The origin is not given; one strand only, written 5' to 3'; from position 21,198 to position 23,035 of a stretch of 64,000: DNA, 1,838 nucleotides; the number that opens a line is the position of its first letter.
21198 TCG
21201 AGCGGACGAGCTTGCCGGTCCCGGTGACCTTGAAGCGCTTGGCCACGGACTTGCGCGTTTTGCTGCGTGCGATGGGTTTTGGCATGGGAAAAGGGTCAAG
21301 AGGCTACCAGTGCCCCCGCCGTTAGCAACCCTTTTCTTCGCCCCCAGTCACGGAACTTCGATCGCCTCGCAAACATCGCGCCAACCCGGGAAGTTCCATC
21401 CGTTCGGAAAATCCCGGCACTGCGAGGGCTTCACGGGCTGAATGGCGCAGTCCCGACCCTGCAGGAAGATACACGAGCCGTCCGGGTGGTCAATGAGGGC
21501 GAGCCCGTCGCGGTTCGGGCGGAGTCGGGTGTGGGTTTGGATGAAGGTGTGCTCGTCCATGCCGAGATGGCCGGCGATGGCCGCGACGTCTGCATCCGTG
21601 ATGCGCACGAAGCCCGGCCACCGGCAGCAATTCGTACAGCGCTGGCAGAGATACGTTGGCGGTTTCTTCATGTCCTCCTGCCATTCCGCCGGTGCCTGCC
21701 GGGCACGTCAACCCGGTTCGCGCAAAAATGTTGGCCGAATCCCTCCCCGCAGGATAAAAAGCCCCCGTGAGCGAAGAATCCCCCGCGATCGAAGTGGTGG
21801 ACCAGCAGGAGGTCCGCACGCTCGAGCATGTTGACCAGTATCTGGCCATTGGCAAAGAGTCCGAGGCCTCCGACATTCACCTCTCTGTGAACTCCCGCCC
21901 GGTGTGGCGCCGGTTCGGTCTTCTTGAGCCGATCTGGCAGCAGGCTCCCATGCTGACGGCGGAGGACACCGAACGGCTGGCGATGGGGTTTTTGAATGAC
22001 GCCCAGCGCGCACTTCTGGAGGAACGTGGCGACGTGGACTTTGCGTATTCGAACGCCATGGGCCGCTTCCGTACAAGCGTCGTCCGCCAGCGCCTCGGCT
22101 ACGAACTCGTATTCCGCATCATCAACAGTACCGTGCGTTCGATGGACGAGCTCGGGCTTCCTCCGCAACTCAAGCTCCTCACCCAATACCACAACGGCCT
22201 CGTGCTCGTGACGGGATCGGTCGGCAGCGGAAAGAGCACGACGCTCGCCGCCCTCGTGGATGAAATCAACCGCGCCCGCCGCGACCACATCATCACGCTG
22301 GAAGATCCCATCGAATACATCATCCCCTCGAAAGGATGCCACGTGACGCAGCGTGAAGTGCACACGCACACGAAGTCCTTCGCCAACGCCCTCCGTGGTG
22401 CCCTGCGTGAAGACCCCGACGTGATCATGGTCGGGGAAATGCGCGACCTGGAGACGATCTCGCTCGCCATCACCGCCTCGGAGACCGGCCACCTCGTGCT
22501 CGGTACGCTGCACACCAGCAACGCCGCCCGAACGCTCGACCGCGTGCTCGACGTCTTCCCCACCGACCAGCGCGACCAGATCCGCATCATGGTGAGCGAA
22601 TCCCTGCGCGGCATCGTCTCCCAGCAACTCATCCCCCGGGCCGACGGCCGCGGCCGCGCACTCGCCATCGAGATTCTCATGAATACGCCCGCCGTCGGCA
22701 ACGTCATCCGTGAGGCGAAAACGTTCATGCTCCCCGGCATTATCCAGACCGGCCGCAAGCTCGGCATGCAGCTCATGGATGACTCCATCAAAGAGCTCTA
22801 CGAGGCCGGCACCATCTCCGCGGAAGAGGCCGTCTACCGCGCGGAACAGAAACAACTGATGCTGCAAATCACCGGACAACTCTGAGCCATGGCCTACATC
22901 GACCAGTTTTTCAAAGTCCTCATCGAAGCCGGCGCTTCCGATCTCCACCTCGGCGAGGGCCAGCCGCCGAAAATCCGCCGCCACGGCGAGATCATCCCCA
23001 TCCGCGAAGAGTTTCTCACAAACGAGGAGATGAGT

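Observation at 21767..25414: Four-gene operon coupling two PilT-family retraction ATPases to an FHA-domain nucleotidyl cyclase and a SHOCT membrane protein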

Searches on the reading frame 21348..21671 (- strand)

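Call 42: search_protein_families(library=pfam, proteins=[window:21348-21671:-], max_evalue=0.001)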
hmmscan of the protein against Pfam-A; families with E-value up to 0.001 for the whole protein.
window:21348-21671:- (107 aa): 1 family
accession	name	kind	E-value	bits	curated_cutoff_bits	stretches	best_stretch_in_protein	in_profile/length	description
PF03692.20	CxxCxxCC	-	5.5e-09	37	23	1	9-90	2-71/85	Putative zinc- or iron-chelating domain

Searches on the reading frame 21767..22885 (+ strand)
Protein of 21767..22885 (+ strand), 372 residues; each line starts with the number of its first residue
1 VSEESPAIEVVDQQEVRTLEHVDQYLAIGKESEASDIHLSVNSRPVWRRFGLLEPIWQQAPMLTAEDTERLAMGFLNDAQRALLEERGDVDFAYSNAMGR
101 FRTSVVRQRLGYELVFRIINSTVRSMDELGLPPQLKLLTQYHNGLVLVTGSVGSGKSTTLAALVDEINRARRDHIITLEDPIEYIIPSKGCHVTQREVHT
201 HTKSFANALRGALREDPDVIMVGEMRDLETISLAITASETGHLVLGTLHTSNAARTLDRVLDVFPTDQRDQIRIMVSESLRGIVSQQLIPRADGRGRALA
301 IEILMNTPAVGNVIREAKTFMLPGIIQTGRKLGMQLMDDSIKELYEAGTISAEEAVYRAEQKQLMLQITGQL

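Call 3: search_protein_families(library=pfam, proteins=[window:21767-22885:+], max_evalue=0.01)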
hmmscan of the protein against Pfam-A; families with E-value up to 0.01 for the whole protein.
window:21767-22885:+ (372 aa): 7 families
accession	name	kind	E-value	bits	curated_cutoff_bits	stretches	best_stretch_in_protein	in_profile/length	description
PF00437.27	T2SSE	-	2.2e-50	171.8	24.9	1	30-345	20-330/370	Type II/IV secretion system protein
PF13401.12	AAA_22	-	7.7e-05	23.5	27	1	142-195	4-47/130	AAA domain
PF13191.12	AAA_16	-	0.00021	22.3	32.6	1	144-234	25-103/167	AAA ATPase domain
PF25199.1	nSTAND_NTPase5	-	0.0012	19.1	34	1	143-182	41-80/145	Novel STAND NTPase 5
PF13555.12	AAA_29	-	0.0034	17.6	27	1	142-163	21-42/61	P-loop containing region of AAA domain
PF03266.21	NTPase_1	-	0.006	16.9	23.9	0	146-169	2-25/168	NTPase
PF06414.18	Zeta_toxin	-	0.006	16.5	22.3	1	144-188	17-60/199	Zeta toxin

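Call 4: search_protein_families(library=ncbifam, proteins=[window:21767-22885:+], max_evalue=0.01)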
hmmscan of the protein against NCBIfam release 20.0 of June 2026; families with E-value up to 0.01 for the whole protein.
window:21767-22885:+ (372 aa): 19 families
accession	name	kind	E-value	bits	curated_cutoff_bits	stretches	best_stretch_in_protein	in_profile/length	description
TIGR01420.1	pilT_fam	subfamily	3.5e-127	424.4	319.1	1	23-362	3-341/343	PilT/PilU family type 4a pilus ATPase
TIGR02533.1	type_II_gspE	equivalog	7.3e-46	156.8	630.25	1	18-291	109-381/486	type II secretion system ATPase GspE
NF007755.0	PRK10436.1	equivalog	4.2e-45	154.3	617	1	10-291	77-357/465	type II secretion system protein GspE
TIGR02525.1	plasmid_TraJ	equivalog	2e-43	148.8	368.3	1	111-307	117-316/372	plasmid transfer ATPase TraJ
TIGR02538.1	type_IV_pilB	equivalog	1e-40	139.9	675.65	1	20-263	183-432/564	type IV-A pilus assembly ATPase PilB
NF041000.1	ATPase_ComGA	equivalog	4.7e-40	137.3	300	1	31-290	9-266/267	competence type IV pilus ATPase ComGA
TIGR02524.1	dot_icm_DotB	equivalog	1.1e-39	136.7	463.3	1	21-357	5-350/358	Dot/Icm type IV secretion system ATPase DotB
NF053534.1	T4PilAsmATPsTfpB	equivalog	6.2e-38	130.5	850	1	12-288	198-471/584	type IV pilus assembly ATPase TfpB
NF058587.1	archaellum_moto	equivalog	2.8e-16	59.4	550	1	145-259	277-392/527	archaellum flagellar ATPase motor FlaI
TIGR02782.1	TrbB_P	equivalog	1.1e-15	57.7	304.55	1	146-285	139-277/303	P-type conjugative transfer ATPase TrbB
TIGR02788.1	VirB11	equivalog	1.7e-12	47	249.95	1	146-265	147-267/308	P-type DNA transfer ATPase VirB11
NF010469.0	PRK13894.1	subfamily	1.5e-11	44.2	508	1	146-284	152-290/320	conjugal transfer ATPase TrbB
TIGR03819.1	heli_sec_ATPase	hypoth_equivalog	1.7e-11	43.9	373.15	1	64-255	92-292/340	TadA family conjugal transfer-associated ATPase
NF010407.0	PRK13833.1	subfamily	6e-11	42.3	499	1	146-292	147-291/323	conjugal transfer protein TrbB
NF010425.0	PRK13851.1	equivalog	4.7e-09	35.6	461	1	146-261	165-281/344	type IV secretion system protein VirB11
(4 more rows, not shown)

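Call 17: list_cluster_members(proteins=[window:21767-22885:+, window:22889-24067:+, window:24076-24999:+, window:25004-25414:+, window:25040-25414:+])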
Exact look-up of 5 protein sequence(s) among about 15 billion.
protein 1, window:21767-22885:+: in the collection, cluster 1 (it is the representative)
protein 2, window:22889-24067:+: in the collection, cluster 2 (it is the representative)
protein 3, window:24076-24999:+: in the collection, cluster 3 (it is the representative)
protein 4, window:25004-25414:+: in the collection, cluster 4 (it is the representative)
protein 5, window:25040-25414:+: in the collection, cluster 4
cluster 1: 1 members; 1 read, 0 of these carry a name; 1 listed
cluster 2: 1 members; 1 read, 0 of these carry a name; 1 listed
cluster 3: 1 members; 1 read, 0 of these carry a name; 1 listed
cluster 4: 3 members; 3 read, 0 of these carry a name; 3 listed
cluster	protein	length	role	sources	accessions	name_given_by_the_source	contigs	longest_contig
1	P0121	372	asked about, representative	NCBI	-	-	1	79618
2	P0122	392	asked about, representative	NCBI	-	-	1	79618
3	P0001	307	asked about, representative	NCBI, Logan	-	-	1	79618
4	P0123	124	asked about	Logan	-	-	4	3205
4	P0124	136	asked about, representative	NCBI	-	-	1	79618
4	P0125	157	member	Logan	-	-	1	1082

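Call 20: search_solved_structures(query=window:21767-22885:+, max_evalue=1e-30, show_alignments=1)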
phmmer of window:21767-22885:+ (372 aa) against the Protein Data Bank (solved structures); distinct sequences matched with E-value up to 1e-30: 17.
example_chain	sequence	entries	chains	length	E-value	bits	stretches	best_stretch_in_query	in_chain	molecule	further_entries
3jvu_A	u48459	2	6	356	1.3e-90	307.1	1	23-359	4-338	Twitching mobility protein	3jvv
2ewv_A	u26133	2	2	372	7.1e-90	304.6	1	9-365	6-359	twitching motility protein PilT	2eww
5zfq_A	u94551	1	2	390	1.7e-89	303.4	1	32-364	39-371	Twitching motility pilus retraction protein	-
2gsz_A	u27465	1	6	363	5.9e-89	301.6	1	31-367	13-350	twitching motility protein PilT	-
6ojx_A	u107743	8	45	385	5.4e-88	298.4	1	33-358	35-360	Twitching motility pilus retraction ATPase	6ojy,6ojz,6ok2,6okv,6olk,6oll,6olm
5fl3_A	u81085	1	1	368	1.4e-84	287.2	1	30-361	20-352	PILI RETRACTION PROTEIN PILT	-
9n32_A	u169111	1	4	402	3.1e-73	249.9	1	25-362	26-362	PilU protein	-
2eyu_A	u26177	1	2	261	1.3e-70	241.3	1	125-365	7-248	twitching motility protein PilT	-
10my_A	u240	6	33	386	1.1e-66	228.3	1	23-362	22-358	PilT/PilU family type 4a pilus ATPase | Twitching motility protein PilT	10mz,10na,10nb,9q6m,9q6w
1p9r_A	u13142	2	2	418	9e-33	116.9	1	19-289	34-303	General secretion pathway protein E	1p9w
6geb_A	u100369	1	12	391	1.1e-32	116.7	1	109-357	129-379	DotB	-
4pht_A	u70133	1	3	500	1.2e-32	116.5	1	22-289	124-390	General secretory pathway protein E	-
4kss_A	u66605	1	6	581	2.1e-32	115.7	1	19-289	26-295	Type II secretion system protein E, hemolysin-coregulated protein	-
4ksr_A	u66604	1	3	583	2.1e-32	115.7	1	19-289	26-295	Type II secretion system protein E, Hemolysin-coregulated protein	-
5zfr_A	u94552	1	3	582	1.8e-31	112.6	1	26-263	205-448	Type IV pilus biogenesis ATPase PilB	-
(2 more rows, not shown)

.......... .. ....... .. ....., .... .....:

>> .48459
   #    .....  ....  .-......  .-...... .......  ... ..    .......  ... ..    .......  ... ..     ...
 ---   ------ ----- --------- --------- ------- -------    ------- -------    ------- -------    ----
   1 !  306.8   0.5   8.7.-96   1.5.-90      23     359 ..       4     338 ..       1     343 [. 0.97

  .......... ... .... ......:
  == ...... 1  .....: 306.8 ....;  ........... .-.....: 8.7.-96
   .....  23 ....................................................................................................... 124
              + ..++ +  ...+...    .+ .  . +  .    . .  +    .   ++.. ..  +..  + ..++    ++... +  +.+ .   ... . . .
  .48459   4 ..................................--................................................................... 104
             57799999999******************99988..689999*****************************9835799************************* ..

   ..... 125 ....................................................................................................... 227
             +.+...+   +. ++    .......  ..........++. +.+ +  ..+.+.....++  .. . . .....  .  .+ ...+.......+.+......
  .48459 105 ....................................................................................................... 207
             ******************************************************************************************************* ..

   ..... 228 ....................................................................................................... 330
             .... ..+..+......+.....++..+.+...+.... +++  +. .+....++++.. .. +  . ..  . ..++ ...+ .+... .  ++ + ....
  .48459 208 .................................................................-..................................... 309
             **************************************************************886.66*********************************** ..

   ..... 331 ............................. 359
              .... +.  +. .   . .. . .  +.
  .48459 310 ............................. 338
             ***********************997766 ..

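Call 51: search_protein_families(library=padloc, proteins=[window:21767-22885:+], max_evalue=0.01)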
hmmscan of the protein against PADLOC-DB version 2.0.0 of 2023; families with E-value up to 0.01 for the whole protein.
window:21767-22885:+ (372 aa): 4 families
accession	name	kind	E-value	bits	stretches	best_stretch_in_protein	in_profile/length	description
PDLC04140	mad8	-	2.2e-05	22.1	1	143-205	27-70/314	mads_8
PDLC04105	HerA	-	0.00073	16.2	1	147-184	170-207/576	-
PDLC04135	mad3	-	0.0043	14.6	1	143-163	22-42/374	mads_3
PDLC02672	DndF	-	0.0082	12.9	0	141-195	50-103/558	DndF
